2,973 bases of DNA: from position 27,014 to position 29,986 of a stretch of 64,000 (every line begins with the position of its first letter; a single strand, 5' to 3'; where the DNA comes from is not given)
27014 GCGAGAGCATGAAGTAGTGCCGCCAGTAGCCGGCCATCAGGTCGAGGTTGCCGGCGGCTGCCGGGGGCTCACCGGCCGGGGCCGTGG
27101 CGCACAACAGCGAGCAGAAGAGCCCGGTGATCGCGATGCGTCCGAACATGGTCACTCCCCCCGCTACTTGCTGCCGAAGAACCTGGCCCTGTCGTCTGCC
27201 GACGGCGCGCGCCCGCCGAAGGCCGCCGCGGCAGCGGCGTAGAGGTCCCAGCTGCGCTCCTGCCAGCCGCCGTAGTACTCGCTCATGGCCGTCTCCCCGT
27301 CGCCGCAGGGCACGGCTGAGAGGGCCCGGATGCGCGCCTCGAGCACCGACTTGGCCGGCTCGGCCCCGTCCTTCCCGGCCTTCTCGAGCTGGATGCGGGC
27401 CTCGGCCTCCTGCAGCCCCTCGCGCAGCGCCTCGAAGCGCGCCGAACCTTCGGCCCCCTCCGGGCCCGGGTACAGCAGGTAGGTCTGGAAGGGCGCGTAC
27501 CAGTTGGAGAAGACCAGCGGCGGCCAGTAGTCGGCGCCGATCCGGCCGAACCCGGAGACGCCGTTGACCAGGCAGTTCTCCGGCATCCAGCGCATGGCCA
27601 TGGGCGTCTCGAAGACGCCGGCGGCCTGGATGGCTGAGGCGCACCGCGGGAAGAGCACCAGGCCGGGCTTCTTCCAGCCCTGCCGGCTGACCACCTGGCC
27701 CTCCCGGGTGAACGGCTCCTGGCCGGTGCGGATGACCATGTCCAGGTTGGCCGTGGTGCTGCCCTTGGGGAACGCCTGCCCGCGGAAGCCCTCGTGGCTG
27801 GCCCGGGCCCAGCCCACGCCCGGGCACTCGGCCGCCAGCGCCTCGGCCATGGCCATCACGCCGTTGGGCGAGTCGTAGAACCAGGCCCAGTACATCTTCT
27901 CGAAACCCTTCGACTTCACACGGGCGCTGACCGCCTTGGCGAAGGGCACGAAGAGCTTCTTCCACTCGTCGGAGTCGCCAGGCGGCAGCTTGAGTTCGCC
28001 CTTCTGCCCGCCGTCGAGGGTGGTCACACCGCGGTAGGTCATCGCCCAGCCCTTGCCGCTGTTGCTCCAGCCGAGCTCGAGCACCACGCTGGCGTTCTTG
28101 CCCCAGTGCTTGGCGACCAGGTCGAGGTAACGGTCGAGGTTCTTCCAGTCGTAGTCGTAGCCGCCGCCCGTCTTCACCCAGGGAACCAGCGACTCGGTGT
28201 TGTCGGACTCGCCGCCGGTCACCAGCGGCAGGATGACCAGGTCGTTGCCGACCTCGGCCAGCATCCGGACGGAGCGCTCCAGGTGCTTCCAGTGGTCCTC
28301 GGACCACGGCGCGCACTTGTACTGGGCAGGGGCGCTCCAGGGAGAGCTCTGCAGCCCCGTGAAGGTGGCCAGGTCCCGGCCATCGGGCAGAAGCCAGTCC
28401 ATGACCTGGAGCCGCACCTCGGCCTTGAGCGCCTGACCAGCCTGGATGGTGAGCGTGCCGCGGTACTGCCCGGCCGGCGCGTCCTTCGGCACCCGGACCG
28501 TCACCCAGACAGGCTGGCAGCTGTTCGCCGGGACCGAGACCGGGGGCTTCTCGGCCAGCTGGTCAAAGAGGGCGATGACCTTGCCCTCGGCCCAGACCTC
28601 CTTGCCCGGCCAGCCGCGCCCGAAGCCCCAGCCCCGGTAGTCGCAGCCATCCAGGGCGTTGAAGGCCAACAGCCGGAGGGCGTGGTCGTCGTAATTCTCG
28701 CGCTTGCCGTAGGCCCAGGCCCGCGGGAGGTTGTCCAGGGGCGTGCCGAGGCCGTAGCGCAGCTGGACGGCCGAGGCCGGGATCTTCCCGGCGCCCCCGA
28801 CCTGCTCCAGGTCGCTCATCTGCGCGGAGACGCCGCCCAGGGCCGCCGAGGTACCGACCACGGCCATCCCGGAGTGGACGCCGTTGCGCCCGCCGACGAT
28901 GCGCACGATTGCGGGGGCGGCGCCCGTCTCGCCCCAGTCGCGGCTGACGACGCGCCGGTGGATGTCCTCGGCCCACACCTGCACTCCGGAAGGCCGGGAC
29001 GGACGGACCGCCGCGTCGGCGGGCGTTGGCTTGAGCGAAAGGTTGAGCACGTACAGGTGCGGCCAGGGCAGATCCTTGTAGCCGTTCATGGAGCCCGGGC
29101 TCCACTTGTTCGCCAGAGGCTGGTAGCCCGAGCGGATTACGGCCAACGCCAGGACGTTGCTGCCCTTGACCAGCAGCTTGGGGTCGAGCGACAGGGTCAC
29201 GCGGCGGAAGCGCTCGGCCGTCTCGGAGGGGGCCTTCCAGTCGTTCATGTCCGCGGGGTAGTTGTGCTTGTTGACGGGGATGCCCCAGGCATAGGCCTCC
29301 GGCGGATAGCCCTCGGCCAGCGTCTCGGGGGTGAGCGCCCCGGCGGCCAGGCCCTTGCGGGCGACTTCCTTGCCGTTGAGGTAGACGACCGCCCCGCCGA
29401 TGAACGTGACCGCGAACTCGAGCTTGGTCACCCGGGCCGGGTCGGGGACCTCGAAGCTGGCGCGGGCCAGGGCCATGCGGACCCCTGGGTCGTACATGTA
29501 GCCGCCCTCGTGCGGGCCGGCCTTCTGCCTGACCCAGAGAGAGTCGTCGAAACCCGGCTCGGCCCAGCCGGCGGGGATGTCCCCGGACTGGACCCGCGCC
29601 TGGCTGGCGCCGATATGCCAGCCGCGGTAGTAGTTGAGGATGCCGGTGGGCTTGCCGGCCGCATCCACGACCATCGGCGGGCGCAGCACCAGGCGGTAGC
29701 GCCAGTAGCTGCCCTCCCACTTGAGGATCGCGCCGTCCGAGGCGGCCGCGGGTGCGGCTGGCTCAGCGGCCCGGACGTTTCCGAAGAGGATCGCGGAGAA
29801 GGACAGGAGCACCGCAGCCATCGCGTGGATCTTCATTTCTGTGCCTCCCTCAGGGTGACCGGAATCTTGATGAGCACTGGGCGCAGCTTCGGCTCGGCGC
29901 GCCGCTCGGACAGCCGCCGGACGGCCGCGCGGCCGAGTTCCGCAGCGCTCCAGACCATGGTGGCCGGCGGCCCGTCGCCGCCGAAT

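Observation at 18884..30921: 12-kb operon: one regulator, three tandem GH123/DUF4091-like paralogs and a kelch protein, with no transporter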

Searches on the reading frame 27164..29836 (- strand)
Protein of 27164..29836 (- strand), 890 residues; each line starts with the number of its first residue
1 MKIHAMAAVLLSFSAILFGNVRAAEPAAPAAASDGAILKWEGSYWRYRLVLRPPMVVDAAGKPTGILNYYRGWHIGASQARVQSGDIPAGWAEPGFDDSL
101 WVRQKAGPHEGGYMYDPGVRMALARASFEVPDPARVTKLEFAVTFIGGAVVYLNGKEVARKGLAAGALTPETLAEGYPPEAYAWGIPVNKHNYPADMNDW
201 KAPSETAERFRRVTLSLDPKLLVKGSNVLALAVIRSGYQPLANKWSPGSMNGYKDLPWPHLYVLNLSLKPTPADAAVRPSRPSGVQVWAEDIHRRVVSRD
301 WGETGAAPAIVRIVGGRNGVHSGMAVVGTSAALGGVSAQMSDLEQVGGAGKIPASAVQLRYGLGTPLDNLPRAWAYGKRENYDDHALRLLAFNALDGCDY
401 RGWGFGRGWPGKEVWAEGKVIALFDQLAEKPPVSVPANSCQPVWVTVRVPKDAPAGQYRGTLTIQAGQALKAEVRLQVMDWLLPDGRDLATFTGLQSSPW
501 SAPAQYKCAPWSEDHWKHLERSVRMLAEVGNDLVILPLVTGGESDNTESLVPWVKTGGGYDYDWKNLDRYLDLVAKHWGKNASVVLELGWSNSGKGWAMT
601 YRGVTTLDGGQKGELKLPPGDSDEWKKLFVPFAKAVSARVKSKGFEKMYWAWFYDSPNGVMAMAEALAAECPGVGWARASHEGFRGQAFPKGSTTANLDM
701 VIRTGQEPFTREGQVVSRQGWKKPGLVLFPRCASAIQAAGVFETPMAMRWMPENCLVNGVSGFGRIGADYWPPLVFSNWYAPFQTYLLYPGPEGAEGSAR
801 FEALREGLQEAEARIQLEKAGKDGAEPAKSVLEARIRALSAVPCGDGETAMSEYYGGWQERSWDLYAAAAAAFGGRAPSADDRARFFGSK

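Call 5: search_protein_families(library=pfam, proteins=[window:27164-29836:-], max_evalue=0.01)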
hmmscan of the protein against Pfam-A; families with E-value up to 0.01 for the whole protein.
window:27164-29836:- (890 aa): 3 families
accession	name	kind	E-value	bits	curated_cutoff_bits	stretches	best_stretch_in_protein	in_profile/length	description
PF13320.12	GH123_cat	-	5e-23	82.4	23.1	1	500-813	5-320/324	Glycoside hydrolase 123, catalytic domain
PF22680.2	Glyco_hydro_123_N_2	-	6.8e-11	42.6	27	1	425-465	101-141/142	Glycoside hydrolase 123 N-terminal domain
PF19543.5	GH123_N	-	7.5e-06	24.5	22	1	432-479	257-306/969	Glycoside hydrolase 123, N-terminal domain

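Call 6: search_solved_structures(query=window:27164-29836:-, max_evalue=1, show_alignments=2)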
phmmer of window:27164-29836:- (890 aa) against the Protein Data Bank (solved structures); distinct sequences matched with E-value up to 1: 9.
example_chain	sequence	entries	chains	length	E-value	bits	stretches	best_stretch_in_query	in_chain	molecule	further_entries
5l7v_A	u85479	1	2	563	9.5e-19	69.8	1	430-824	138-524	glycoside hydrolase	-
5l7r_A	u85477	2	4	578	1e-18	69.6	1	430-824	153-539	glycoside hydrolase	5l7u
5fqg_A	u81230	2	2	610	6.5e-07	30.6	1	433-573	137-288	BETA-N-ACETYLGALACTOSAMINIDASE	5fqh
5fqe_A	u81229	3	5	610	6.8e-07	30.5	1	433-573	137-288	BETA-N-ACETYLGALACTOSAMINIDASE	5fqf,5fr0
8k2j_A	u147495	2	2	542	1.4e-06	29.5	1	425-536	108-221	Oligosaccharide/Monosaccharide-releasing beta-N-acetylgalactosaminidase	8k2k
8k2l_A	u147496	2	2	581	0.00076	20.4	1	785-837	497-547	Monosaccharide-releasing beta-N-acetylgalactosaminidase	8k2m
8k2f_A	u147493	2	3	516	0.0038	18.1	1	432-489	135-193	Oligosaccharide-releasing beta-N-acetylgalactosaminidase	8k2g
8q8h_A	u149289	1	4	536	0.0049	17.7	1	501-575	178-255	beta-D-GalNAcase from Niabella aurantiaca DSM 17617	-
8p4l_A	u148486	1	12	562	0.0057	17.5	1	501-575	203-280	Beta-N-acetylgalactosaminidase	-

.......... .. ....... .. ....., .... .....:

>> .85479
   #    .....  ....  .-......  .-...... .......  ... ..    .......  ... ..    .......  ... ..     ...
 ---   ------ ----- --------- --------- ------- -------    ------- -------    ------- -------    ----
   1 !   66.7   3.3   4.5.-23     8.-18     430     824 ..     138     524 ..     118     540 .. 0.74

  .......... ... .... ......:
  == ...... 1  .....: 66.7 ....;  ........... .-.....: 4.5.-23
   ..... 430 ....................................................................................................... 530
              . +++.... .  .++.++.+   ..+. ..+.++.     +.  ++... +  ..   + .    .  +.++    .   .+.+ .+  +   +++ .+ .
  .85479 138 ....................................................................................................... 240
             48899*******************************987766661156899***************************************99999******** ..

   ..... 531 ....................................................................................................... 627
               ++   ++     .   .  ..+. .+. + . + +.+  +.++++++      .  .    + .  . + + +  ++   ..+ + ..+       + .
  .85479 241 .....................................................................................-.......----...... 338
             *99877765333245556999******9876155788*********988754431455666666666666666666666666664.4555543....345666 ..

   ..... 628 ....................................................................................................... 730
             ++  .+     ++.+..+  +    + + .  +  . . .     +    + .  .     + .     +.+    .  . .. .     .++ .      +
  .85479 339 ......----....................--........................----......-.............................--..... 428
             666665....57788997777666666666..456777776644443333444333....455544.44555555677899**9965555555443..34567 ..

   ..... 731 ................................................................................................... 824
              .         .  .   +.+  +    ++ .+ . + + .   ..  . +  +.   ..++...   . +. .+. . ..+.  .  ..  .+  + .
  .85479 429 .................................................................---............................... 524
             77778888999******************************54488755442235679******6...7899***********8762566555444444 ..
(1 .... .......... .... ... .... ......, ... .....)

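Call 18: find_homologous_proteins(query=window:27164-29836:-, max_evalue=1e-10)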
Query window:27164-29836:- (890 aa): 69 proteins with E <= 1e-10 among 8000 candidates.
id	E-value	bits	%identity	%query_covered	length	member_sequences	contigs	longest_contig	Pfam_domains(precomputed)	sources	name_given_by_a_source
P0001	0.0e+0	2067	100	100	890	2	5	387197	PF19543.6,PF13320.13,PF22680.3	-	-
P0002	0.0e+0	1761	86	99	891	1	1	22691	PF13320.13,PF22680.3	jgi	jgi:hypothetical protein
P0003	0.0e+0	1707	82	99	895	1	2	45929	PF19543.6,PF13320.13,PF22680.3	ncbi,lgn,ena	-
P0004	0.0e+0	1322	65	99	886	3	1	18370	PF19543.6,PF13320.13,PF22680.3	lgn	-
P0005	0.0e+0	1236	63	96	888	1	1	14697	PF13320.13,PF22680.3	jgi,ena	-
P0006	0.0e+0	1034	54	99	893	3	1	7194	PF19543.6,PF13320.13,PF22680.3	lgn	-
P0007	1.2e-293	994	54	96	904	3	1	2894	PF19543.6,PF13320.13,PF22680.3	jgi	-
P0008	8.3e-284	962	50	96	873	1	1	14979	PF19543.6,PF13320.13,PF22680.3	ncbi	ncbi:MAG: glycoside hydrolase domain-containing protein, partial [Kiritimatiellia bacterium]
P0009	5.3e-281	953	56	88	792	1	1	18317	PF19543.6,PF13320.13,PF22680.3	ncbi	-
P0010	6.6e-276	936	52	96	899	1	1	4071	PF13320.13,PF22680.3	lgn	-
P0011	8.0e-272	922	51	97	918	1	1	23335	PF13320.13,PF22680.3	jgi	-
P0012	2.8e-250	851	49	95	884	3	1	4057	PF13320.13,PF22680.3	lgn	-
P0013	3.8e-192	659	59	58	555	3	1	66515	PF22680.3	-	-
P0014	9.8e-149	515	38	93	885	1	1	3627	PF13320.13,PF22680.3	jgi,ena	-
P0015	3.5e-130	454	35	91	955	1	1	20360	PF13320.13,PF22680.3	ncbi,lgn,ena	-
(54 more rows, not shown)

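Call 19: search_protein_families(library=ncbifam, proteins=[window:27164-29836:-], max_evalue=0.01)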
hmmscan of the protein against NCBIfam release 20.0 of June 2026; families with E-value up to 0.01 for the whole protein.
window:27164-29836:- (890 aa): 0 families

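Call 24: find_encoding_contigs(protein=P0003, flank=10000, max_places=3)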
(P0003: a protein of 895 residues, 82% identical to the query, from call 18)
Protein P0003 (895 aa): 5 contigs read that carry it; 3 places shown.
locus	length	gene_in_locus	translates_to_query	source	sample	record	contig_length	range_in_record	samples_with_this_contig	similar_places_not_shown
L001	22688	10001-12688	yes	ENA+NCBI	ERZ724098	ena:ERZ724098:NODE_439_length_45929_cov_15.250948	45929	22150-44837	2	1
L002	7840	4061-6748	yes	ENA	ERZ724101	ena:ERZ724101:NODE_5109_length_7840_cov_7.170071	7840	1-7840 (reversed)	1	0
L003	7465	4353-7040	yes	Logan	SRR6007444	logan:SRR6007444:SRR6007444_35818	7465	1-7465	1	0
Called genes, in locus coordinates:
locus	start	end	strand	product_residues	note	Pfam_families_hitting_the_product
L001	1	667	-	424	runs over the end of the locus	PF01979:Amidohydro_1, PF12890:DHOase, PF07969:Amidohydro_3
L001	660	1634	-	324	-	PF02729:OTCace_N, PF00185:OTCace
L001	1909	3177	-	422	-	PF07963:N_methyl (faint), PF24517:CBM96 (faint)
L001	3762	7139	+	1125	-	PF04542:Sigma70_r2, PF04545:Sigma70_r4, PF08281:Sigma70_r4_2, PF01344:Kelch_1 (faint), PF07646:Kelch_2 (faint), PF24981:Beta-prop_ATRN-LZTR1 (faint), PF24681:Kelch_KLHDC2_KLHL20_DRC7, PF13415:Beta-prop_FBX42 (weak)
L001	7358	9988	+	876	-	PF07646:Kelch_2 (faint), PF13415:Beta-prop_FBX42, PF24681:Kelch_KLHDC2_KLHL20_DRC7, PF24981:Beta-prop_ATRN-LZTR1 (weak), PF01344:Kelch_1 (weak)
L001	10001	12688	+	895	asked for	PF22680:Glyco_hydro_123_N_2, PF19543:GH123_N (weak), PF13320:GH123_cat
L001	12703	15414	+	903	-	PF19543:GH123_N (weak), PF13320:GH123_cat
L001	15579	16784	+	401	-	PF13415:Beta-prop_FBX42 (faint), PF24681:Kelch_KLHDC2_KLHL20_DRC7 (weak)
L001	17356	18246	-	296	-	PF02811:PHP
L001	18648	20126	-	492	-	PF01704:UDPGP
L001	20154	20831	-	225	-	PF18306:LDcluster4, PF03641:Lysine_decarbox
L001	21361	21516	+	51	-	-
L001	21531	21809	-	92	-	-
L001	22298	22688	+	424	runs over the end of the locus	PF00665:rve, PF13683:rve_3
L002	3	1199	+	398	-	?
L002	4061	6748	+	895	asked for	PF22680:Glyco_hydro_123_N_2, PF19543:GH123_N (weak), PF13320:GH123_cat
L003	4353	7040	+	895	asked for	PF22680:Glyco_hydro_123_N_2, PF19543:GH123_N (weak), PF13320:GH123_cat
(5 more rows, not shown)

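Call 25: find_related_loci(query=A1, collection=genome_contigs, flank=8000)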
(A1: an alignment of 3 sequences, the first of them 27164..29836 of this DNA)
Query A1 (890 aa) in genome_contigs; peptide patterns used: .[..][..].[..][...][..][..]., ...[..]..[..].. (x = any residue, [..] = any of these).
482 stretches matched a pattern; 202 encode a relative of the query (tblastn E <= 1e-3); the best 80 are kept; 77 distinct loci.
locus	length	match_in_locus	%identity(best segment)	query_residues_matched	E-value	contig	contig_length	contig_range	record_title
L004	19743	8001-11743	82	5-887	0e+0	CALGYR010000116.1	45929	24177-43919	MAG TPA_asm: uncultured bacterium isolate SRR6007444_bin.47_CONCOCT_v1.1_MAG genome assembly, contig: ERZ724098.439, who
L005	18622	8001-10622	37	43-889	6e-130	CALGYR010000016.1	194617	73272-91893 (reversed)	MAG TPA_asm: uncultured bacterium isolate SRR6007444_bin.47_CONCOCT_v1.1_MAG genome assembly, contig: ERZ724098.5, whole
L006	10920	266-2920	37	82-889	2e-114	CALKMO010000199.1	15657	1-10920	MAG: uncultured bacterium isolate R1_Bin_MAXBIN__205_sub_1 genome assembly, contig: c_000002713879, whole genome shotgun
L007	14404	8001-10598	31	88-870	7e-102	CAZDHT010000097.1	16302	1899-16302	MAG TPA_asm: uncultured Planctomycetota bacterium isolate binchicken_co89_634 genome assembly, contig: NODE_6526_length_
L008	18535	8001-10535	32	88-870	1e-99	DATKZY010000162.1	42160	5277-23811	MAG TPA_asm: Planctomycetota bacterium isolate SMAG_U14257 k141_517718, whole genome shotgun sequence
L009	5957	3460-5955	35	82-835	8e-99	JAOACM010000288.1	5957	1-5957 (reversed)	MAG: Planctomycetota bacterium isolate SKW208 NODE_283_length_5957_cov_3.282993, whole genome shotgun sequence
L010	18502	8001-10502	31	88-866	7e-98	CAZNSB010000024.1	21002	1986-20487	MAG TPA_asm: uncultured Planctomycetaceae bacterium isolate SRP068000_co1_132 genome assembly, contig: NODE_3385_length_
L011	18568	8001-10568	32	5-876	2e-97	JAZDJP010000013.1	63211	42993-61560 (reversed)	MAG: Planctomycetota bacterium isolate MEGAHIT-group-0.494 k141_20249526, whole genome shotgun sequence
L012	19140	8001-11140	33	1-841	6e-93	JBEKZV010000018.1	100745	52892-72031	MAG: Thermoguttaceae bacterium isolate SPRUCE 78 SPRUCE_78_18, whole genome shotgun sequence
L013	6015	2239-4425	32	118-871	2e-91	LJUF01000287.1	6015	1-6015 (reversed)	MAG: Phycisphaerae bacterium SM23_33 WORSMTZ_66177, whole genome shotgun sequence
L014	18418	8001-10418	32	82-874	3e-91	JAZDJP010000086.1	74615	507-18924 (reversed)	MAG: Planctomycetota bacterium isolate MEGAHIT-group-0.494 k141_5678146, whole genome shotgun sequence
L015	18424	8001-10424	31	30-841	6e-90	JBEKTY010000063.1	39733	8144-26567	MAG: Thermoguttaceae bacterium isolate SPRUCE 569 SPRUCE_569_63, whole genome shotgun sequence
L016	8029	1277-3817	31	27-870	6e-90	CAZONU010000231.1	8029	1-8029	MAG TPA_asm: uncultured Planctomycetia bacterium isolate SRP068000_co4_470 genome assembly, contig: NODE_15701_length_80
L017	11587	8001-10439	33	88-889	2e-89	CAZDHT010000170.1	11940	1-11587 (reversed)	MAG TPA_asm: uncultured Planctomycetota bacterium isolate binchicken_co89_634 genome assembly, contig: NODE_10557_length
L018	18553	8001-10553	31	23-874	4e-88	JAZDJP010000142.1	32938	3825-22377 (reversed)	MAG: Planctomycetota bacterium isolate MEGAHIT-group-0.494 k141_9380172, whole genome shotgun sequence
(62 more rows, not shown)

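Call 29: search_solved_structures(query=A2, max_evalue=0.01, show_alignments=3)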
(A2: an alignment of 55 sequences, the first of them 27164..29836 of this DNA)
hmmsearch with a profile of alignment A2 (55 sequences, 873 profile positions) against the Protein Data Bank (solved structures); distinct sequences matched with E-value up to 0.01: 11.
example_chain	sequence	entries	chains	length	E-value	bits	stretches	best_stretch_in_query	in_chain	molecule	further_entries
5l7v_A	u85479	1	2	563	1.4e-53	185.7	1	301-808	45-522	glycoside hydrolase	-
5l7r_A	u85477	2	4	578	1.5e-53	185.6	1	301-808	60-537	glycoside hydrolase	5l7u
5fqg_A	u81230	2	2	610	4.1e-28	101.4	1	325-643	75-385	BETA-N-ACETYLGALACTOSAMINIDASE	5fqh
5fqe_A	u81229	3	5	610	2.5e-27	98.8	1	325-643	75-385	BETA-N-ACETYLGALACTOSAMINIDASE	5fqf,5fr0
8k2j_A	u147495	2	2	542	3.1e-27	98.5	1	282-805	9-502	Oligosaccharide/Monosaccharide-releasing beta-N-acetylgalactosaminidase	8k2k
8p4l_A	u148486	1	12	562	1.3e-17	66.7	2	283-544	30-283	Beta-N-acetylgalactosaminidase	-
8q8h_A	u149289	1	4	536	1.5e-17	66.5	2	284-544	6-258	beta-D-GalNAcase from Niabella aurantiaca DSM 17617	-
8k2l_A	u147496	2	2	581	2e-13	52.8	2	465-543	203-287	Monosaccharide-releasing beta-N-acetylgalactosaminidase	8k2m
8k2f_A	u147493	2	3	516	3.2e-12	48.8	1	274-453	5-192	Oligosaccharide-releasing beta-N-acetylgalactosaminidase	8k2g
3w5m_A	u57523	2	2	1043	1.2e-11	46.9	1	74-164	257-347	Putative rhamnosidase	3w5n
8k2h_B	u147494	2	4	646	0.0018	19.9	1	333-431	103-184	Oligosaccharide/Monosaccharide-releasing beta-N-acetylhexosaminidase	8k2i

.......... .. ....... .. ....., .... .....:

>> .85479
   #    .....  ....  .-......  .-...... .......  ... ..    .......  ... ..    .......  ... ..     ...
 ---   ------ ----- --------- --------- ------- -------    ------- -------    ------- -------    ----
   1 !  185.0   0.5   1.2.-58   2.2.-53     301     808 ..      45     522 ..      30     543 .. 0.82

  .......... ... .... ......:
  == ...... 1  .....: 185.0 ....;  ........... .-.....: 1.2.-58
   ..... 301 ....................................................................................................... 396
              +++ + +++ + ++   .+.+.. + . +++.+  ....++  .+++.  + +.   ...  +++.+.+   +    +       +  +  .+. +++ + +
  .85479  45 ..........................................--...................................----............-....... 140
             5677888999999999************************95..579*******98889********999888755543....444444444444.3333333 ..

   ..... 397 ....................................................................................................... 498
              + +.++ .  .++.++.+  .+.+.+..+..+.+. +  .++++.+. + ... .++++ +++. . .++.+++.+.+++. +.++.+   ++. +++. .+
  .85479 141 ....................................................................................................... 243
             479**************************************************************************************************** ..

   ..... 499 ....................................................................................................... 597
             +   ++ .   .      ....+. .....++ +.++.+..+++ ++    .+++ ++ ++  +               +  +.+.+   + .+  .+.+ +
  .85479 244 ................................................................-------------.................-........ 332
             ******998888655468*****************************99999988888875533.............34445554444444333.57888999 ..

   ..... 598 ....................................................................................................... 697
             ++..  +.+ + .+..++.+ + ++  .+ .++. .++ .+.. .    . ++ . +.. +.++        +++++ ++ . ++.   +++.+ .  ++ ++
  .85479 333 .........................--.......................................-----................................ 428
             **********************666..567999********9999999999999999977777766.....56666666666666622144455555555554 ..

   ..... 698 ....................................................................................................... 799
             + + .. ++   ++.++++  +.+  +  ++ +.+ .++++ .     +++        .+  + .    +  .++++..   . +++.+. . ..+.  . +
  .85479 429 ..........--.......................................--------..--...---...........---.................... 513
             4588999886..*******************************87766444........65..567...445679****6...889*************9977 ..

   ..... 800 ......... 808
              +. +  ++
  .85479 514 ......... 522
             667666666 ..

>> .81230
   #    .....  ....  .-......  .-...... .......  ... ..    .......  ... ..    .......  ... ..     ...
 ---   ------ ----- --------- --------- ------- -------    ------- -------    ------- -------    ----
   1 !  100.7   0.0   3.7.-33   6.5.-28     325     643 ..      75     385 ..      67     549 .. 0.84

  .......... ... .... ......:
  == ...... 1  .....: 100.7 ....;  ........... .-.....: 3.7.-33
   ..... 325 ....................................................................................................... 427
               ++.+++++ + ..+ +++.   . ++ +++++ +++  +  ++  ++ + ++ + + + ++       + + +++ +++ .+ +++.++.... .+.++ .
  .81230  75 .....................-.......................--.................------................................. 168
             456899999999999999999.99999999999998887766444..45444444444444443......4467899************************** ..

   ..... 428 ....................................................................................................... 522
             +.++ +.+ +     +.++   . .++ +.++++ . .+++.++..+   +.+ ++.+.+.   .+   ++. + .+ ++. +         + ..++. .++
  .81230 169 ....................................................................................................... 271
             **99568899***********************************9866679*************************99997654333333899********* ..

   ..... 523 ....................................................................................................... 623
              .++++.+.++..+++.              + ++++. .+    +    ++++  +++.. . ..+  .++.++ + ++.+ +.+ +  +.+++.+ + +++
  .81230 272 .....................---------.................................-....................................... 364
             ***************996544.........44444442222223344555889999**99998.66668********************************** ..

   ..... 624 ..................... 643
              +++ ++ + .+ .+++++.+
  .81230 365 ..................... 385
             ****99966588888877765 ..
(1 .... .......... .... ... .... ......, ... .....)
